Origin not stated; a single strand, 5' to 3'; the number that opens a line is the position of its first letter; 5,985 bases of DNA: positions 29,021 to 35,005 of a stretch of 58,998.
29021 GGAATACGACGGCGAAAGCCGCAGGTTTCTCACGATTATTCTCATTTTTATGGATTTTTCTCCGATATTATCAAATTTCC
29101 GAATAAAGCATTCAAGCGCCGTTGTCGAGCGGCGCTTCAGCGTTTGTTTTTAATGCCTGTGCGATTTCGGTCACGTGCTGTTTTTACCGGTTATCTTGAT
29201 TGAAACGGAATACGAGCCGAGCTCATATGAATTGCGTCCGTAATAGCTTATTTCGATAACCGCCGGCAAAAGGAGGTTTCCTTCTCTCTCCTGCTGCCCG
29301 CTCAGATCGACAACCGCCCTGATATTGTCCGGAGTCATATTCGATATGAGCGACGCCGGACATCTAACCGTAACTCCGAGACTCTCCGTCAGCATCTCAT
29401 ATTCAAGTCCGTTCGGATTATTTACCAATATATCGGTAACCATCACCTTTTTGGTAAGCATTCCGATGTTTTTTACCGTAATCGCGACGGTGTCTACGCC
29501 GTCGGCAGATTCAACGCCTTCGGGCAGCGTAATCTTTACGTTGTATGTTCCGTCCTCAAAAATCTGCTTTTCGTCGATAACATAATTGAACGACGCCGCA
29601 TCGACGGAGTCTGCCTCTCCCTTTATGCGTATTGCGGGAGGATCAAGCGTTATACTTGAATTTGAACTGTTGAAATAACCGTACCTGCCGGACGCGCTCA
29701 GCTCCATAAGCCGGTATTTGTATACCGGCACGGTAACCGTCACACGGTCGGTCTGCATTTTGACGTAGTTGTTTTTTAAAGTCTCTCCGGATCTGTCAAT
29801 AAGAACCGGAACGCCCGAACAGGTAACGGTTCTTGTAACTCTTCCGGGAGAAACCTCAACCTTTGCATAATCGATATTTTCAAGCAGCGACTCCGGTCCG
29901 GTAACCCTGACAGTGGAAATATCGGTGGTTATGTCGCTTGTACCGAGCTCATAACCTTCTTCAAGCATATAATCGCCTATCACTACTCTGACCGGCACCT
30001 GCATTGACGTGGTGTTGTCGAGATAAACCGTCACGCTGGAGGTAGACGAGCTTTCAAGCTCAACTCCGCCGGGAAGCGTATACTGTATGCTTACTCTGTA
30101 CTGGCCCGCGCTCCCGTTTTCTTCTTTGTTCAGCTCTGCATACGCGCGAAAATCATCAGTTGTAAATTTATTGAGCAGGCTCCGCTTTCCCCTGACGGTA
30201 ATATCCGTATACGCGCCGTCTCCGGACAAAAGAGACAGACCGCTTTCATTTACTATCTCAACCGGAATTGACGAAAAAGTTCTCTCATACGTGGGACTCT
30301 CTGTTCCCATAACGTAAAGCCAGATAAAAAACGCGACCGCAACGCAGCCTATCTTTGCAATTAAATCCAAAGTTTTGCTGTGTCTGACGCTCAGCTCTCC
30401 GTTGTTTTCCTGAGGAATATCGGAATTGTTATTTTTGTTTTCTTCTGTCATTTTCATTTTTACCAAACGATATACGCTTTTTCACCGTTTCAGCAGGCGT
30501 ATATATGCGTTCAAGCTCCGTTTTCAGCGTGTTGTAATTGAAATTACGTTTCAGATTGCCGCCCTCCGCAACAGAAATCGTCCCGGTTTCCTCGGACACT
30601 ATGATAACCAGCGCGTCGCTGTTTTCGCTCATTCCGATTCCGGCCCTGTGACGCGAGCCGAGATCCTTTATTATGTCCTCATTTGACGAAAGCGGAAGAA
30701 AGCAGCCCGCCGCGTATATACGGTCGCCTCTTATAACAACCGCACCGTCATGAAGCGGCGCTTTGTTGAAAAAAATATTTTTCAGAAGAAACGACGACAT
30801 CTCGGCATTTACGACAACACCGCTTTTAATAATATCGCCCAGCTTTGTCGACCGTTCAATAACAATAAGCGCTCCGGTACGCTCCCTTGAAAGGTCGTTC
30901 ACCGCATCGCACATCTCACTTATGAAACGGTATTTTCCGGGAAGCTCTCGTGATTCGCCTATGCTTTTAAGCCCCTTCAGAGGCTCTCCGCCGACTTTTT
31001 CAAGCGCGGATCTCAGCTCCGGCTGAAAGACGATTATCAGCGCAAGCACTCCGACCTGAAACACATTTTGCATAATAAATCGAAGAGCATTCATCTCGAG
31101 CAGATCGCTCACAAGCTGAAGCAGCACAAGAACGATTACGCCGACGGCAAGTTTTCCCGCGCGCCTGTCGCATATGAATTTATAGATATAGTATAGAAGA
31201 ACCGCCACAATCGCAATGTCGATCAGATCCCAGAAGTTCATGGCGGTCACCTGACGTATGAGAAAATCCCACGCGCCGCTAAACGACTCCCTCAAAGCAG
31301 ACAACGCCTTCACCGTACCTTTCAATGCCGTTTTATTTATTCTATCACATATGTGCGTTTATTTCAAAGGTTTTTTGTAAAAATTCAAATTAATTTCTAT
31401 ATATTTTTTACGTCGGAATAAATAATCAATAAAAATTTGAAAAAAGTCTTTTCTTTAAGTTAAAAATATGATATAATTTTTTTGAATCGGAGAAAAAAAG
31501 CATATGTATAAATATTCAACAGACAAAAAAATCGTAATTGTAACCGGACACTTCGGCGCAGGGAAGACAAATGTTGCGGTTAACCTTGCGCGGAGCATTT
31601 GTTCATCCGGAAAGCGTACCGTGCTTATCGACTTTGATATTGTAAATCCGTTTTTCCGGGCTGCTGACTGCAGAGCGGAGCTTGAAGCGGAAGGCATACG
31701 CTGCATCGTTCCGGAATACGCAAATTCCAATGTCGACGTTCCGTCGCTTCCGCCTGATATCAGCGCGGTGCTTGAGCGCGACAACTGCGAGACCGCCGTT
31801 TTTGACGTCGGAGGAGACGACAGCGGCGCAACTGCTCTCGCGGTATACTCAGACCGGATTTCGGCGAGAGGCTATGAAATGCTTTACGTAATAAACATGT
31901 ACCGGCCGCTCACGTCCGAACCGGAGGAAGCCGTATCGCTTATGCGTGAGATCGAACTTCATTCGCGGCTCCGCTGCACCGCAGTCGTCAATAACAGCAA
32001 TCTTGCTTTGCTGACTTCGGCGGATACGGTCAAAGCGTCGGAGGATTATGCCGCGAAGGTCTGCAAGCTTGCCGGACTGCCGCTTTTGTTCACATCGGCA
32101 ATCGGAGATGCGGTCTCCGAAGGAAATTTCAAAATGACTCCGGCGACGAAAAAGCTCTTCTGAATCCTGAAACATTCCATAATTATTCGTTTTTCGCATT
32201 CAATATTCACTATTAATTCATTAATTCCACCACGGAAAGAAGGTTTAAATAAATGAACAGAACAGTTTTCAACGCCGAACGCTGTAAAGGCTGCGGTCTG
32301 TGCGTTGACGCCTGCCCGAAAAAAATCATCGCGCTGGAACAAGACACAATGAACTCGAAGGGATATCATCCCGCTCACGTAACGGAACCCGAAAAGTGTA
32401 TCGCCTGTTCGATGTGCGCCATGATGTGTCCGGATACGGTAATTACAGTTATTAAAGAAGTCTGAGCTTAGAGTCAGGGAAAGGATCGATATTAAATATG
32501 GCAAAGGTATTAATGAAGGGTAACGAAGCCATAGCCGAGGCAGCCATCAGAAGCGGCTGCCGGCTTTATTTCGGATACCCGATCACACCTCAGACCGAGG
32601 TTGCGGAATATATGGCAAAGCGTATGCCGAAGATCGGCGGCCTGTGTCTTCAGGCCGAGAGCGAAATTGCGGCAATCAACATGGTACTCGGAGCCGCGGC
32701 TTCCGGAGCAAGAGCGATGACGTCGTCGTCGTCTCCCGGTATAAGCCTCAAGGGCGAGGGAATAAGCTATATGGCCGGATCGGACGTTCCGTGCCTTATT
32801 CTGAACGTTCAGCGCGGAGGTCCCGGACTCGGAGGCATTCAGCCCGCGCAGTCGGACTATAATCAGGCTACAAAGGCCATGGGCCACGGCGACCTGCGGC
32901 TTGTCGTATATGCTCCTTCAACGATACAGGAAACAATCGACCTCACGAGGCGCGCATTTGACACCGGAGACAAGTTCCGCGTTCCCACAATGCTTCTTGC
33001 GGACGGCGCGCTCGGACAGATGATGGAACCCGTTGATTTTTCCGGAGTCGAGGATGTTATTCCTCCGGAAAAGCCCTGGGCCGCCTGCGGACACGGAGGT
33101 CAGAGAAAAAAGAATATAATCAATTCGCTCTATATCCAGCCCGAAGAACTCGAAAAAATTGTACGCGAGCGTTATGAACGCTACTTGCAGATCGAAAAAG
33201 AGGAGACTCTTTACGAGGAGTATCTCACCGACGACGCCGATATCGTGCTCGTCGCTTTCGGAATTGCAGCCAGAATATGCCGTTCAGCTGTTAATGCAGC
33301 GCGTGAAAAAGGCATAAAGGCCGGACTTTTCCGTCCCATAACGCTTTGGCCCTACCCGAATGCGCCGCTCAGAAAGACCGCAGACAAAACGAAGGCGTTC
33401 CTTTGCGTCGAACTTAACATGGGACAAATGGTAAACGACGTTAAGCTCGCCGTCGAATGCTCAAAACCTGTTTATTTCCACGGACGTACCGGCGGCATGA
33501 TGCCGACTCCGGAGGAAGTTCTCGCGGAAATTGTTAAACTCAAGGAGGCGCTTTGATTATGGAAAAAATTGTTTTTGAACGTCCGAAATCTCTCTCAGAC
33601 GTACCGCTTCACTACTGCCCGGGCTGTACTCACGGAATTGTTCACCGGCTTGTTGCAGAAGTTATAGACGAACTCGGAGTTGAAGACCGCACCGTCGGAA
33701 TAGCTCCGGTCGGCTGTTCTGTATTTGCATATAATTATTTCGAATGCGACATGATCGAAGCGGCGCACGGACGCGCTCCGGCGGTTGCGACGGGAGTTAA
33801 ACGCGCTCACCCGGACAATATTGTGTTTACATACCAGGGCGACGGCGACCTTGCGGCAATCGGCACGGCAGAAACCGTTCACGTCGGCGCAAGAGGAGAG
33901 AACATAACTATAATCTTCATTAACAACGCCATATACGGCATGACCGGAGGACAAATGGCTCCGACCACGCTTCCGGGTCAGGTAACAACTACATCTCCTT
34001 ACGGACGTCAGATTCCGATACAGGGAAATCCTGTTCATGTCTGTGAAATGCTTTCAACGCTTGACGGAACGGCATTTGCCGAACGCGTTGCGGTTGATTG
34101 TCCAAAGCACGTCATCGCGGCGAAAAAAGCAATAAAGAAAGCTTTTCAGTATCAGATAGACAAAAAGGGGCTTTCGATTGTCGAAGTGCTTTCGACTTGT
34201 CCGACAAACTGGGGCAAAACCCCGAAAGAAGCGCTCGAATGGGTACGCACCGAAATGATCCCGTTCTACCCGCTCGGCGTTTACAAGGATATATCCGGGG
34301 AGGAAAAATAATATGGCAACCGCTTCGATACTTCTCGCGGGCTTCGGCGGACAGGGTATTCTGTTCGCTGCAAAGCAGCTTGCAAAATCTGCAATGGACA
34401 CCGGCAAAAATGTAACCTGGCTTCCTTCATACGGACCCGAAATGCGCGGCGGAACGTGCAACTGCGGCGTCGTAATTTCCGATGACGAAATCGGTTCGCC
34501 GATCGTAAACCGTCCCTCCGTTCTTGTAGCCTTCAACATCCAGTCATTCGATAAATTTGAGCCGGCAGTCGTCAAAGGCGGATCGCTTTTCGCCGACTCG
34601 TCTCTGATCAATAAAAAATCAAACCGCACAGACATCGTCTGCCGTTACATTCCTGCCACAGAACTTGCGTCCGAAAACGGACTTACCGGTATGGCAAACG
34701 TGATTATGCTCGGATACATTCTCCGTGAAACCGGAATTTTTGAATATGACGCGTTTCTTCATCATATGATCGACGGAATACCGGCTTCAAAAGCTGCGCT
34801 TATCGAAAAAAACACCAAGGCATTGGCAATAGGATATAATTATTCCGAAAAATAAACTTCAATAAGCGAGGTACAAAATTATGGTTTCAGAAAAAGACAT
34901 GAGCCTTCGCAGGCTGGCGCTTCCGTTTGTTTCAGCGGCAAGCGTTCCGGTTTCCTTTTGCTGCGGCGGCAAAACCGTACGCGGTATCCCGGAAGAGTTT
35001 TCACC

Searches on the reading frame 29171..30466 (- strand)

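Call 29: search_protein_families(library=pfam, proteins=[window:29171-30466:-], max_evalue=0.001)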
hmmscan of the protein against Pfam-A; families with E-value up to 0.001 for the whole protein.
window:29171-30466:- (431 aa): 1 family
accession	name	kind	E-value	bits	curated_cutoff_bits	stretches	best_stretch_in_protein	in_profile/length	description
PF07949.17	YbbR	-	3.8e-13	50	22.3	1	157-245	1-80/81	YbbR-like protein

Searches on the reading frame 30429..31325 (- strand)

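Call 29: search_protein_families(library=pfam, proteins=[window:30429-31325:-], max_evalue=0.001)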
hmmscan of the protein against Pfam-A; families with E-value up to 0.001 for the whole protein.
window:30429-31325:- (298 aa): 2 families
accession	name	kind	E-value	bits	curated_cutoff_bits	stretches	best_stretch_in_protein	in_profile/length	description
PF02457.21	DAC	-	2.1e-45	153.6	27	1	140-257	2-118/119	DisA bacterial checkpoint controller nucleotide-binding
PF19293.4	CdaA_N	-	1.6e-15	57.4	23.8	1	27-103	3-80/81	CdaA N-terminal transmembrane domain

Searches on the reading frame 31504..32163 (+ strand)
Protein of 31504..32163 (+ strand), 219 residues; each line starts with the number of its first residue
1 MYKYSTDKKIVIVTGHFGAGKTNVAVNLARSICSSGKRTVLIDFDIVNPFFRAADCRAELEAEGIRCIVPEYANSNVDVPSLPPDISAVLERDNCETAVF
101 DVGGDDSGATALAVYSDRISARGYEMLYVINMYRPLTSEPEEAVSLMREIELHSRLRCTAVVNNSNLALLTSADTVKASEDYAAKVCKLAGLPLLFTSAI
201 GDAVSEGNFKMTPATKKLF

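Call 29: search_protein_families(library=pfam, proteins=[window:31504-32163:+], max_evalue=0.001)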
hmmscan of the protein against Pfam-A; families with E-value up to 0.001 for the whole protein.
window:31504-32163:+ (219 aa): 4 families
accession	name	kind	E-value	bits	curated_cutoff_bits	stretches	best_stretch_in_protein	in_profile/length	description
PF01656.29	CbiA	-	4.3e-06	27.1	25.4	1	10-48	1-39/125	CobQ/CobB/MinD/ParA nucleotide binding domain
PF10609.15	ParA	-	8e-06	25.9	27.1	1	7-49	3-45/246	NUBPL iron-transfer P-loop NTPase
PF13614.12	AAA_31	-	0.00014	22.3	27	1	8-46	2-40/177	AAA domain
PF20720.3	nSTAND3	-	0.00083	19.5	27.2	0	5-42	14-51/155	Novel STAND NTPase 3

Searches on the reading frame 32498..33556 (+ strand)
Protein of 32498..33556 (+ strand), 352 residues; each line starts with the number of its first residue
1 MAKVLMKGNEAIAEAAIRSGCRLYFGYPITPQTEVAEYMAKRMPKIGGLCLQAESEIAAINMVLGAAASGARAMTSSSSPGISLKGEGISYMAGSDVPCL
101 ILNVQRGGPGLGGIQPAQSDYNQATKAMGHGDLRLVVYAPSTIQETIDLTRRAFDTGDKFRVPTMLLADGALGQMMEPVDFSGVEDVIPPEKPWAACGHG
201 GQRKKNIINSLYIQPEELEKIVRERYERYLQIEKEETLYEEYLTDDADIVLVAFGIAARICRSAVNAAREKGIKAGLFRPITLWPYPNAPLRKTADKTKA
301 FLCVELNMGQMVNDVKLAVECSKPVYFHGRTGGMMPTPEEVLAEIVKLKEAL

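Call 29: search_protein_families(library=pfam, proteins=[window:32498-33556:+], max_evalue=0.001)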
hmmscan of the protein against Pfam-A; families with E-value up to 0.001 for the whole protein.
window:32498-33556:+ (352 aa): 3 families
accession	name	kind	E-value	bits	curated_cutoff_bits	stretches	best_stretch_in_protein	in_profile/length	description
PF01855.24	POR_N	-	6.6e-48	163.9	27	1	14-237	1-227/231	Pyruvate flavodoxin/ferredoxin oxidoreductase, thiamine diP-bdg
PF17147.9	PFOR_II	-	5.2e-25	88.2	27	1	247-341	1-102/102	Pyruvate:ferredoxin oxidoreductase core domain II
PF02780.25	Transketolase_C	-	4.7e-07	30.2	25.9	1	243-308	6-71/124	Transketolase, C-terminal domain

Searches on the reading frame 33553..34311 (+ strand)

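Call 23: search_protein_families(library=pfam, proteins=[window:33553-34311:+], max_evalue=0.001)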
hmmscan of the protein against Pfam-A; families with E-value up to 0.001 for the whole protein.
window:33553-34311:+ (252 aa): 1 family
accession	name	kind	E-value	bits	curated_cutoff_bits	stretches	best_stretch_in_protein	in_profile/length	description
PF02775.26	TPP_enzyme_C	-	6.3e-21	75.2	21.9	1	61-212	20-151/151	Thiamine pyrophosphate enzyme, C-terminal TPP binding domain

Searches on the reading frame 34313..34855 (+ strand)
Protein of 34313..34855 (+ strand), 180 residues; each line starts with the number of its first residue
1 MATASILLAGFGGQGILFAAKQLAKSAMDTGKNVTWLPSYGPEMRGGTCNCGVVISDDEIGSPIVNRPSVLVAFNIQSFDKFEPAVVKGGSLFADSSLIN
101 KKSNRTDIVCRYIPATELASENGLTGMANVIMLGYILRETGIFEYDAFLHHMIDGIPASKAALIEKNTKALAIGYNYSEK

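Call 23: search_protein_families(library=pfam, proteins=[window:34313-34855:+], max_evalue=0.001)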
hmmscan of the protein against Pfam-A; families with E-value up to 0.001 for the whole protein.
window:34313-34855:+ (180 aa): 1 family
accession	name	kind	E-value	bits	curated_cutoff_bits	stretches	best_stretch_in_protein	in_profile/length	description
PF01558.24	POR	-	2.1e-35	122.9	27.4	1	12-175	1-172/173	Pyruvate ferredoxin/flavodoxin oxidoreductase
